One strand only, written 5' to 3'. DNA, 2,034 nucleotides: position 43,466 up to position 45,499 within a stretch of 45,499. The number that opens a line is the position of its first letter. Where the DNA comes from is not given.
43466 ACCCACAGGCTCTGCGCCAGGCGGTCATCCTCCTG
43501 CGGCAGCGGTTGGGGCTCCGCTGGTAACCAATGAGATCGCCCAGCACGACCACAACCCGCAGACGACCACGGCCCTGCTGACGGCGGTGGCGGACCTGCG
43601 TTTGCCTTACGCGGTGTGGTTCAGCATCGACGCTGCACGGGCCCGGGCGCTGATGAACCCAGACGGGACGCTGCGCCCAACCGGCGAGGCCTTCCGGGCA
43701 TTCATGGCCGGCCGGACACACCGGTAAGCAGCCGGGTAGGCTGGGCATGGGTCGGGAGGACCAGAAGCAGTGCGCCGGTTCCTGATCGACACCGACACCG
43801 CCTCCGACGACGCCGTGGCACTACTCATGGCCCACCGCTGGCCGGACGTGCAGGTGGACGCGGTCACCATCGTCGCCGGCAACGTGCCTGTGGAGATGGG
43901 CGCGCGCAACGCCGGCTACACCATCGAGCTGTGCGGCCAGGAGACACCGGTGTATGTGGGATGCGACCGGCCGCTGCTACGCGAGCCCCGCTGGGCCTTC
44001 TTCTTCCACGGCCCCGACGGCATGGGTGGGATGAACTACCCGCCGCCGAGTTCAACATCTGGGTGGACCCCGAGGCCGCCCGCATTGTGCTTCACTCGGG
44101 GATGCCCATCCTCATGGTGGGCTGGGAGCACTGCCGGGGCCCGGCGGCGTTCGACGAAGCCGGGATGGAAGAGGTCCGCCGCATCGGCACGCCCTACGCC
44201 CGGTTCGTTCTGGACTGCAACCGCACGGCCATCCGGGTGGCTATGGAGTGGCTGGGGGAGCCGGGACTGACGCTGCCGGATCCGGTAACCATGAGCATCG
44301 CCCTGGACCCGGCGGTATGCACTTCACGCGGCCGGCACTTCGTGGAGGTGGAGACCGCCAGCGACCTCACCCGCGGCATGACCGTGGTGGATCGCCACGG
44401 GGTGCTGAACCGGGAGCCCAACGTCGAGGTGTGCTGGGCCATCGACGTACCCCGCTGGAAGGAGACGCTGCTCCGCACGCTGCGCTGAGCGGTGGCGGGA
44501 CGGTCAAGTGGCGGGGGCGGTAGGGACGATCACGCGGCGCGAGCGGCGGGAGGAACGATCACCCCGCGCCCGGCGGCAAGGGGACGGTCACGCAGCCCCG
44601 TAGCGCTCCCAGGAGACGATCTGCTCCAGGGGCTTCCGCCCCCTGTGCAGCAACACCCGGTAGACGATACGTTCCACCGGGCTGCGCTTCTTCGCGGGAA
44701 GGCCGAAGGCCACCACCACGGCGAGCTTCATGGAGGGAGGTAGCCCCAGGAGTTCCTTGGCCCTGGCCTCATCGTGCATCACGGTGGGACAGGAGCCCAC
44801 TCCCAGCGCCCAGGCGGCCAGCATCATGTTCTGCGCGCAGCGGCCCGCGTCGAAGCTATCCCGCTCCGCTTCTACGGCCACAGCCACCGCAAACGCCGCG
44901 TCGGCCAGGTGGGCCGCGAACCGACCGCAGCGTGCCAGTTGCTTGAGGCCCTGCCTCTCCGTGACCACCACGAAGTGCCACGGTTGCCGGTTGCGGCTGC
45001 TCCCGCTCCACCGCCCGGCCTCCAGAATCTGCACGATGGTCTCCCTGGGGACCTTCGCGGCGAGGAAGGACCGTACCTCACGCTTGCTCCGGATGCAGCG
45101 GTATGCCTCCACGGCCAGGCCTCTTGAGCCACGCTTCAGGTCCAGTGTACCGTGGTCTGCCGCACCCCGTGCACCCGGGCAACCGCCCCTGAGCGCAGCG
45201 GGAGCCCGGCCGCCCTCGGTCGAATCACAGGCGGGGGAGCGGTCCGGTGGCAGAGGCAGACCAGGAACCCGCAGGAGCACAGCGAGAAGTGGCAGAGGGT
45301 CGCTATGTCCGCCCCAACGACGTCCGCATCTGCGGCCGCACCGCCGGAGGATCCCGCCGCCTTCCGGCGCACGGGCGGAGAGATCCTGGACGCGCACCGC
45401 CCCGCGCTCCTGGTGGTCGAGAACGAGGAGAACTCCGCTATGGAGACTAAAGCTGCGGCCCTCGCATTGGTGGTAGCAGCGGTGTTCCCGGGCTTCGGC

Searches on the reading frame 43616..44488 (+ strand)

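Call 21: search_protein_families(library=pfam, proteins=[window:43616-44488:+], max_evalue=0.00001)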
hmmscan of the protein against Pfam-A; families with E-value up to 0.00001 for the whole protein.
window:43616-44488:+ (290 aa): 1 family
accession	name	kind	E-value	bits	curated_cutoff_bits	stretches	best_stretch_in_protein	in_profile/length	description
PF01156.24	IU_nuc_hydro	-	1.9e-31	110.3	34.2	1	142-282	158-296/297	Inosine-uridine preferring nucleoside hydrolase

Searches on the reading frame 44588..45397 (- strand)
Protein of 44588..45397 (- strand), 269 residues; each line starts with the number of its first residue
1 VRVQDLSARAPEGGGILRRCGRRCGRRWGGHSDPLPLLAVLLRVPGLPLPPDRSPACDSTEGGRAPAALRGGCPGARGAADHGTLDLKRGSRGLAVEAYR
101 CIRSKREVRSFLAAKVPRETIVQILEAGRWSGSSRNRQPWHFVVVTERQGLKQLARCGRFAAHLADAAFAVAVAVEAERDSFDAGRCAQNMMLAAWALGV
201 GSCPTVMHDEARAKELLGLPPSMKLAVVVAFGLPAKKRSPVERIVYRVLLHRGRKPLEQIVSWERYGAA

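Call 21: search_protein_families(library=pfam, proteins=[window:44588-45397:-], max_evalue=0.00001)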
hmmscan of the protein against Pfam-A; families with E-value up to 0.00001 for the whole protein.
window:44588-45397:- (269 aa): 2 families
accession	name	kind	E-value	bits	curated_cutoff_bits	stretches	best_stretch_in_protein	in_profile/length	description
PF00881.29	Nitroreductase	-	3.2e-25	89.7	23.5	2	166-232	89-166/167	Nitroreductase family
PF14512.11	TM1586_NiRdase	-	9.9e-11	42.1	27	0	173-263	73-151/215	Putative TM nitroreductase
